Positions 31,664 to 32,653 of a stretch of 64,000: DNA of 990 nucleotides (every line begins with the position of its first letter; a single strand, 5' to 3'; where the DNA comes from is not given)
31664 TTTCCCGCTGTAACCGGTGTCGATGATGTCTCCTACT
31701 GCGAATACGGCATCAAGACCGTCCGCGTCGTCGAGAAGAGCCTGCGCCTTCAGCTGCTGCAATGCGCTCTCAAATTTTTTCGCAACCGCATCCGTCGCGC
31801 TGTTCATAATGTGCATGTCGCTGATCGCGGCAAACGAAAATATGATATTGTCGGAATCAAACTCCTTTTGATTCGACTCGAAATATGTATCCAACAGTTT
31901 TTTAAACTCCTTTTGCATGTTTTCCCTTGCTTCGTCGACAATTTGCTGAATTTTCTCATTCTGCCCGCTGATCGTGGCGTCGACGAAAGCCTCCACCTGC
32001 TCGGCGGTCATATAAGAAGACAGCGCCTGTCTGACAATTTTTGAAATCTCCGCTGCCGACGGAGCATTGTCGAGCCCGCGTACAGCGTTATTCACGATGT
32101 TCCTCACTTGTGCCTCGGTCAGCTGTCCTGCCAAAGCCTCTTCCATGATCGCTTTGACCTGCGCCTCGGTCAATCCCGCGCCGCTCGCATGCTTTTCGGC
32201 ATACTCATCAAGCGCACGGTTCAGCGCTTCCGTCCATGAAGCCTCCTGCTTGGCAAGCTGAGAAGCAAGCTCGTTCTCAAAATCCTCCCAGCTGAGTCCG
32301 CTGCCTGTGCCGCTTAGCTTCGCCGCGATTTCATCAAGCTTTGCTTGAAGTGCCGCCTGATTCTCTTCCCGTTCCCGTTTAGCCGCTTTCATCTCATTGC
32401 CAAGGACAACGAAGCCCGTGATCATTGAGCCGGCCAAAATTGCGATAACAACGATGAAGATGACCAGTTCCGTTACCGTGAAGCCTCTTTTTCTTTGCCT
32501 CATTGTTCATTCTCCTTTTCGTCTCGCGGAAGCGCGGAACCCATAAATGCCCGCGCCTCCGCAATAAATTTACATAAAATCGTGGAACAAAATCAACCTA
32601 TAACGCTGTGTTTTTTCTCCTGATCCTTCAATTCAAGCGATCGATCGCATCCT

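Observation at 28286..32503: Roughly 150-kDa modular pilin-like protein: prepilin signal fused to a metallophosphoesterase and three LamG lectin-like modules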

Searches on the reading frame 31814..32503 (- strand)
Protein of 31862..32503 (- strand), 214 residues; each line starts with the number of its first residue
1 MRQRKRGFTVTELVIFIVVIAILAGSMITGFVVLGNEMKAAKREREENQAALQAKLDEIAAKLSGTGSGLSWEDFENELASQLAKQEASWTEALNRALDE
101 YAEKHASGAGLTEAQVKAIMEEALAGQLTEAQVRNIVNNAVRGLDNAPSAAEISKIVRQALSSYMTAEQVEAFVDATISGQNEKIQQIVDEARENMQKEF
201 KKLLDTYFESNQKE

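Call 28: predict_structure(alignment_id=A1)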
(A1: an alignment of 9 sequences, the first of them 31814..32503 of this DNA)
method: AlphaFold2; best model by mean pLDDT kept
length: 230 residues; sequences in the alignment: 9
mean_pLDDT: 41.5   pTM: 0.38
mean pLDDT of the five models: 41.5, 40.2, 39.0, 38.5, 34.9
residues with pLDDT >= 90: 0; 70-90: 0; 50-70: 49; < 50: 181
segments of 3 or more residues with pLDDT < 50: 1-154, 211-230
pLDDT, mean of each block of 10 residues (from residue 1): 25 24 25 28 35 39 36 46 47 46 43 44 41 42 43 50 52 52 60 58 55 39 26
secondary structure, 60 per line:
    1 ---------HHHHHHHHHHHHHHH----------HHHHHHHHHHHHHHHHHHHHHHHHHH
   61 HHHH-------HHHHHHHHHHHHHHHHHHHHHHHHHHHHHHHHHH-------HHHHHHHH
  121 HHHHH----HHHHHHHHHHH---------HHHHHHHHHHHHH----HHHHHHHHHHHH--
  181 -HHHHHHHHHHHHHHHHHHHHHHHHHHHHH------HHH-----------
elements in order: H10-24 H35-64 H72-105 H113-125 H130-140 H150-162 H167-178 H182-210
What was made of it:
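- The stalk model has low confidence (pLDDT 41, call 28). No globular pilin module: the stalk is all-helical (call 28, low confidence). The stalk is long and poorly ordered in the model (call 28).
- Tried and rejected: With nine sequences it gave only a low-confidence all-helical model (call 28), and both prediction slots were then used up.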

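Call 35: find_homologous_proteins(query=window:31862-32503:-, max_evalue=0.001)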
Query seq(214 aa) (214 aa): 14 proteins with E <= 0.001 among 1615 candidates.
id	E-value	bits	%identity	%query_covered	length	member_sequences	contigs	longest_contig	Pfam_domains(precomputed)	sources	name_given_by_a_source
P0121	3.0e-69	250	100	59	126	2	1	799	-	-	-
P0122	1.2e-45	174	94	44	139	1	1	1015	-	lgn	-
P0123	3.9e-35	139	47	79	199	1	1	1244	PF07963.18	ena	-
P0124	7.4e-35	138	47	79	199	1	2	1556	PF07963.18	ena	-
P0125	7.4e-35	138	47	79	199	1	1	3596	PF07963.18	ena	-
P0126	5.4e-33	132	45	79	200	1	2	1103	PF07963.18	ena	-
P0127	2.3e-27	114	51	61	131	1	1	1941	PF07963.18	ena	-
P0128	4.5e-21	94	44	78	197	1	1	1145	PF18580.8,PF07963.18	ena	-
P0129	2.2e-19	88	37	83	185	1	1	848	PF07963.18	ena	-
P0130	2.1e-14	72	36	81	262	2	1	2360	PF18580.8,PF07963.18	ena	-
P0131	8.1e-14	70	36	94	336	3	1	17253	PF07963.18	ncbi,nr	ncbi:MAG: type II secretion system GspH family protein, partial [Eubacterium sp.]|nr:type II secreti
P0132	1.1e-13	69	38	82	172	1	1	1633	PF07963.18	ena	-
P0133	5.1e-11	61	35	79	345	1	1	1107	PF07963.18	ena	-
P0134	6.8e-11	60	36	94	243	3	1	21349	-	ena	-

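Call 38: find_encoding_contigs(protein=P0131, flank=10000, max_places=3)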
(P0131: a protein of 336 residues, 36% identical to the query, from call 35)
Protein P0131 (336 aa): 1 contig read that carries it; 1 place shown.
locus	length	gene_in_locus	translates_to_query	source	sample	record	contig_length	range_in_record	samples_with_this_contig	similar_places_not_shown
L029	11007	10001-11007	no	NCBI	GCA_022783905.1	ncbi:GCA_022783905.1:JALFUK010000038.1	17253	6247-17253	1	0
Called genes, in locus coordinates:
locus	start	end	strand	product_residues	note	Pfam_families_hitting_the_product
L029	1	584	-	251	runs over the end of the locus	PF05175:MTS, PF02475:TRM5-TYW2_MTfase (weak), PF03602:Cons_hypoth95 (weak), PF13649:Methyltransf_25 (weak)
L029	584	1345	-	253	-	PF00588:SpoU_methylase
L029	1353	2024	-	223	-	PF00395:SLH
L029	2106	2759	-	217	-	PF08378:NERD (weak)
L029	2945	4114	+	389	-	PF01545:Cation_efflux, PF16916:ZT_dimer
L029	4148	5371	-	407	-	PF00579:tRNA-synt_1b, PF22421:SYY_C-terminal, PF01479:S4 (weak)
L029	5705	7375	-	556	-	PF02463:SMC_N, PF13175:AAA_15, PF13476:AAA_23, PF13304:AAA_21 (faint)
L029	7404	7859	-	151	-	PF01316:Arg_repressor, PF02863:Arg_repressor_C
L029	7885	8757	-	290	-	PF01513:NAD_kinase, PF20143:NAD_kinase_C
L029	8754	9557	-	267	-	PF01479:S4 (weak), PF01728:FtsJ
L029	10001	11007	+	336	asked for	PF07963:N_methyl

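Call 39: find_encoding_contigs(protein=P0134, flank=10000, max_places=3)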
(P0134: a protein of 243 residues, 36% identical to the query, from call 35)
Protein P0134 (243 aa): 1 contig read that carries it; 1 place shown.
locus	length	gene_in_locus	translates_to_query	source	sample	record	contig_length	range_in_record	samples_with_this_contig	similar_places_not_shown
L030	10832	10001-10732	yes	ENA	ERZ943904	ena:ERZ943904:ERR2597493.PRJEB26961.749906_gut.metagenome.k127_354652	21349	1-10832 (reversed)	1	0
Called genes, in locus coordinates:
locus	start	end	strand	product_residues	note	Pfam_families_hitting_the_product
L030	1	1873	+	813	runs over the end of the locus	PF02190:LON_substr_bdg, PF07724:AAA_2 (faint), PF08298:AAA_PrkA (weak), PF00004:AAA, PF07728:AAA_5, PF22667:Lon_lid, PF05362:Lon_C, PF13541:ChlI, +1 more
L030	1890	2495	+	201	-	PF02421:FeoB_N, PF03193:RsgA_GTPase (faint), PF01926:MMR_HSR1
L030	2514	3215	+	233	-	PF02163:Peptidase_M50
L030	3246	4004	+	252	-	PF02616:SMC_ScpA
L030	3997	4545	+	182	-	PF04079:SMC_ScpB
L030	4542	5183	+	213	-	PF11167:DUF2953 (weak)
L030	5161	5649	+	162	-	PF09579:Spore_YtfJ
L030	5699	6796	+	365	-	PF00768:Peptidase_S11, PF13354:Beta-lactamase2 (weak), PF07943:PBP5_C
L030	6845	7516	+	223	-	PF00849:PseudoU_synth_2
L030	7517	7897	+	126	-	-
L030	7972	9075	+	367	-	PF03462:PCRF, PF00472:RF-1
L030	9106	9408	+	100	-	-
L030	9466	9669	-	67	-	PF12844:HTH_19, PF13560:HTH_31, PF01381:HTH_3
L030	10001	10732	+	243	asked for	-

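Call 57: search_protein_representatives(alignment_id=A4)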
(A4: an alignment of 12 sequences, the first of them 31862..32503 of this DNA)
Query: 12 sequences, 647 profile positions. Proteins with E-value up to 0.001 (for the whole library): 37087; up to 1e-10: 2457; up to 1e-30: 141. The best 150 are listed.
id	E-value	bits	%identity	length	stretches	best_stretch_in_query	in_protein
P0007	2.3e-262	888.8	-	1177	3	263-646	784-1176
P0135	3.1e-119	415.9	-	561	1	3-284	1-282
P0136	1.4e-115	403.8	-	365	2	393-553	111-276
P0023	1.7e-112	393.6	-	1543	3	375-642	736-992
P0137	4.2e-110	385.7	-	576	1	3-283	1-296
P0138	5.0e-107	375.5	-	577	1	3-286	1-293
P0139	6.9e-101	355.2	-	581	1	3-283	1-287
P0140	4.1e-96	339.5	-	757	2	384-644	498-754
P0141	3.8e-87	309.8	-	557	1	3-276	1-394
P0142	1.1e-86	308.3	-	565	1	3-296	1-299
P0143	4.8e-83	296.3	-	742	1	1-313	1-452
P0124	7.0e-82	292.5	-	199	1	2-197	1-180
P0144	9.2e-82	292.1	-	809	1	2-303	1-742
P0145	1.2e-81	291.7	-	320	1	377-646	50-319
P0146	5.0e-81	289.6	-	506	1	2-281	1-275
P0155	1.9e-75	271.2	-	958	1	2-278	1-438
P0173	3.2e-64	234.1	-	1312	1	3-238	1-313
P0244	3.6e-35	138.1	-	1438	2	1-190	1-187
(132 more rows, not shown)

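Call 61: search_protein_families(library=pfam, alignment_id=A5, max_evalue=0.001)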
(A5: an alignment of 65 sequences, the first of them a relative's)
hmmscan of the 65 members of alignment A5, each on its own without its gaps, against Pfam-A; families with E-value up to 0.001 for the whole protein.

A. member 1, P0135 (561 aa): 3 families
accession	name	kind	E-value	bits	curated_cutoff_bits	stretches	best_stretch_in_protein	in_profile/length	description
PF07963.17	N_methyl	-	1.5e-08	34.3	21.2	1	1-26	1-26/27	Prokaryotic N-terminal methylation motif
PF18580.7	HTH_SUN2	-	2.4e-07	31.3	30.4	0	115-134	38-57/58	SUN2 helix-turn-helix domain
PF07581.17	Glug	-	0.00024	21.8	20.5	1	381-405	3-28/28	The GLUG motif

B. families by the number of members that match (of 65 scanned): 27 families (the first 25 are shown)
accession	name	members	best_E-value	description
PF07963.17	N_methyl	60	8.7e-09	Prokaryotic N-terminal methylation motif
PF18580.7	HTH_SUN2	31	6.8e-12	SUN2 helix-turn-helix domain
PF07581.17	Glug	8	7.9e-11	The GLUG motif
PF02368.24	Big_2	4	1.8e-46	Bacterial Ig-like domain (group 2)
PF04286.17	DUF445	4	1.4e-05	Protein of unknown function (DUF445)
PF20585.4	Pectate_lyase_5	3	1.9e-05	Putative pectate lyase-like adhesive domain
PF22359.2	Big-like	2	5.1e-07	Bacterial Ig-like domain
PF02885.22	Glycos_trans_3N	2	3.8e-05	Glycosyl transferase family, helical bundle domain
PF21461.3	HL_N-beta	1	8.5e-08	Hyaluronate lyase, N-terminal beta-sheet domain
PF21764.3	Invasin_D4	1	3.7e-07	Invasin, domain 4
PF02847.23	MA3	1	4.7e-06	MA3 domain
PF06207.16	DUF1002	1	5.1e-06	Protein of unknown function (DUF1002)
PF24292.1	DUF7479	1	3.4e-05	Domain of unknown function (DUF7479)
PF14795.11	Leucyl-specific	1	3.6e-05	Leucine-tRNA synthetase-specific domain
PF17848.7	Zn_ribbon_ACC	1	4.7e-05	Acetyl-CoA carboxylase zinc finger domain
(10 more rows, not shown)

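Call 65: find_encoding_contigs(protein=P0173, flank=10000, max_places=3)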
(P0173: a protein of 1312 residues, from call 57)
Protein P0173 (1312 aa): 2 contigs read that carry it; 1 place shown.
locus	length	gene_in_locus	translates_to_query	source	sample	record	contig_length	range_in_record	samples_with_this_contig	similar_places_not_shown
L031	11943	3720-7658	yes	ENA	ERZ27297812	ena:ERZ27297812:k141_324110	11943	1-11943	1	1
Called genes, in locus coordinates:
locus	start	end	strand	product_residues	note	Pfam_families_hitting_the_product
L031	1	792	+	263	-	?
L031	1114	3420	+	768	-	PF07963:N_methyl, PF18580:HTH_SUN2 (faint)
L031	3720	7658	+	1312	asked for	PF07963:N_methyl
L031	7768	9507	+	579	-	PF07963:N_methyl (weak), PF02368:Big_2, PF03459:TOBE (faint), PF21461:HL_N-beta (faint), PF26918:Ig_Eae (faint), PF02368:Big_2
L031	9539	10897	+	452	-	PF07963:N_methyl, PF02368:Big_2, PF00657:Lipase_GDSL, PF13472:Lipase_GDSL_2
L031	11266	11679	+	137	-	PF07963:N_methyl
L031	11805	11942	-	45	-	?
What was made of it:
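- Closest known: Stalked class III-signal proteins of gut Clostridia found here. Different: They carry GLUG, beta-helix, Big_2, hyaluronate-lyase-like or GDSL-lipase cargos (calls 61, 65).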

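Call 67: find_encoding_contigs(protein=P0155, flank=10000, max_places=3)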
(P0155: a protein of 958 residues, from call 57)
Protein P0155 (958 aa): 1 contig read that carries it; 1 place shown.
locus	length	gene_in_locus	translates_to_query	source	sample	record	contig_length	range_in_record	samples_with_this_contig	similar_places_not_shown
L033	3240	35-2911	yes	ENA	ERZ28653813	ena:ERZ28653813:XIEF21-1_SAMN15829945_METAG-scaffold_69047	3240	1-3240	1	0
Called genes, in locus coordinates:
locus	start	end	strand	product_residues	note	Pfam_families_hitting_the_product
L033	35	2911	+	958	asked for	PF07963:N_methyl, PF07581:Glug (faint)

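Call 68: find_encoding_contigs(protein=P0244, flank=10000, max_places=3)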
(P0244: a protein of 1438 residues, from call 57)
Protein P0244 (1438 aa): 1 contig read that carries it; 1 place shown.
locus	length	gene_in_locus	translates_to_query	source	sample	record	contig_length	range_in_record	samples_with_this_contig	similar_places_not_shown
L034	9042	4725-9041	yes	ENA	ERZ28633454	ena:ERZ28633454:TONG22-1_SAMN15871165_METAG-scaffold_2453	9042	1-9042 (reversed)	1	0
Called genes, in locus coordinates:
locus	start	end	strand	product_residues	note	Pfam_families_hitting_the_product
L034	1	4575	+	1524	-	?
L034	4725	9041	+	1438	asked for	PF21461:HL_N-beta (faint), PF02368:Big_2, PF26918:Ig_Eae (weak), PF20585:Pectate_lyase_5 (weak), PF02368:Big_2, PF26918:Ig_Eae (weak), PF02368:Big_2, PF26918:Ig_Eae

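Call 87: search_protein_families(library=ncbifam, proteins=[P0135, P0143, P0173], max_evalue=0.01)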
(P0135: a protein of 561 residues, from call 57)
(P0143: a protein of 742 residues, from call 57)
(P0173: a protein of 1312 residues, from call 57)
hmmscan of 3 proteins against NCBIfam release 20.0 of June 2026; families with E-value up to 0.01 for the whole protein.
P0135 (561 aa): 9 families
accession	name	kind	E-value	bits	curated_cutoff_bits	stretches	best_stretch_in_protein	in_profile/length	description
NF007862.0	PRK10574.1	equivalog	4.3e-08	33.4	138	1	1-50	1-50/145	prepilin peptidase-dependent pilin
NF041013.1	T4P_ComGE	equivalog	2.2e-07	30.9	49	1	3-62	2-61/83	competence type IV pilus minor pilin ComGE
TIGR02532.1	IV_pilin_GFxxxE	domain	1.3e-06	28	16.3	1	4-25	1-22/24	prepilin-type N-terminal cleavage/methylation domain-containing protein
TIGR01708.2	typeII_sec_gspH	equivalog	2.1e-05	24.6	80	1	5-48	2-45/169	type II secretion system minor pseudopilin GspH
NF041775.1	typeIV_PilA_Myxo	equivalog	2.9e-05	24.1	400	1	4-46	10-52/214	type IV pilin protein PilA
TIGR01710.1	typeII_sec_gspG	equivalog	4.3e-05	23.6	88.85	1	5-51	1-47/134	type II secretion system major pseudopilin GspG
NF040999.1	pilin_ComGC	equivalog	0.0016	18.6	75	1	4-32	1-29/84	competence type IV pilus major pilin ComGC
TIGR02596.1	TIGR02596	subfamily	0.0036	17.4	70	1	7-49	1-47/196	Verru_Chthon cassette protein D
NF040982.1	ComGD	equivalog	0.0076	16.7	70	1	4-47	1-44/139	competence type IV pilus minor pilin ComGD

P0143 (742 aa): 10 families
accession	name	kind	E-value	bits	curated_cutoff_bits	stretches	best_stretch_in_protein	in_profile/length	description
TIGR02532.1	IV_pilin_GFxxxE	domain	1.4e-06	27.9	16.3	1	6-27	1-22/24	prepilin-type N-terminal cleavage/methylation domain-containing protein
NF007862.0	PRK10574.1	equivalog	4.1e-06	27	138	1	4-46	2-44/145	prepilin peptidase-dependent pilin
TIGR01708.2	typeII_sec_gspH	equivalog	4.5e-06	26.8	80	1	7-53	2-47/169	type II secretion system minor pseudopilin GspH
NF041775.1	typeIV_PilA_Myxo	equivalog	5.8e-05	23.2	400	1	6-42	10-46/214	type IV pilin protein PilA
TIGR01710.1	typeII_sec_gspG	equivalog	0.00015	21.8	88.85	1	7-57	1-49/134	type II secretion system major pseudopilin GspG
NF041013.1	T4P_ComGE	equivalog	0.00029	20.9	49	1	5-51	2-48/83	competence type IV pilus minor pilin ComGE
TIGR01711.1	gspJ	equivalog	0.00087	19.1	64.85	1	7-61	1-54/192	type II secretion system minor pseudopilin GspJ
TIGR02599.1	TIGR02599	subfamily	0.0015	17.9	256.5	1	8-69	1-61/361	Verru_Chthon cassette protein C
NF040999.1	pilin_ComGC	equivalog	0.0023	18.1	75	0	7-29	2-24/84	competence type IV pilus major pilin ComGC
NF041002.1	pilin_ComGF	equivalog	0.0075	16.5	80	0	7-69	2-61/139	competence type IV pilus minor pilin ComGF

P0173 (1312 aa): 10 families
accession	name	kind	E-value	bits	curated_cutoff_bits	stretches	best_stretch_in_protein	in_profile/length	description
NF007862.0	PRK10574.1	equivalog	1.6e-08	34.8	138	1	1-52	1-52/145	prepilin peptidase-dependent pilin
TIGR02532.1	IV_pilin_GFxxxE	domain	2.1e-06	27.3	16.3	1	4-26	1-23/24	prepilin-type N-terminal cleavage/methylation domain-containing protein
NF041013.1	T4P_ComGE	equivalog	0.00011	22.2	49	1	3-43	2-42/83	competence type IV pilus minor pilin ComGE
TIGR01708.2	typeII_sec_gspH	equivalog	0.00033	20.7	80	1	5-40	2-37/169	type II secretion system minor pseudopilin GspH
TIGR01710.1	typeII_sec_gspG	equivalog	0.00057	19.9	88.85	1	5-48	1-44/134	type II secretion system major pseudopilin GspG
NF041775.1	typeIV_PilA_Myxo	equivalog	0.00069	19.7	400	1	3-41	9-47/214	type IV pilin protein PilA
TIGR02596.1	TIGR02596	subfamily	0.00069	19.7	70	1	7-47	1-41/196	Verru_Chthon cassette protein D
NF040999.1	pilin_ComGC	equivalog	0.0021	18.2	75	0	5-37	2-34/84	competence type IV pilus major pilin ComGC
NF041002.1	pilin_ComGF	equivalog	0.0043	17.3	80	0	5-65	2-59/139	competence type IV pilus minor pilin ComGF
NF033649.1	LipDrop_Rv1109c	equivalog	0.0063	16.6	110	0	50-180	53-171/198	lipid droplet-associated protein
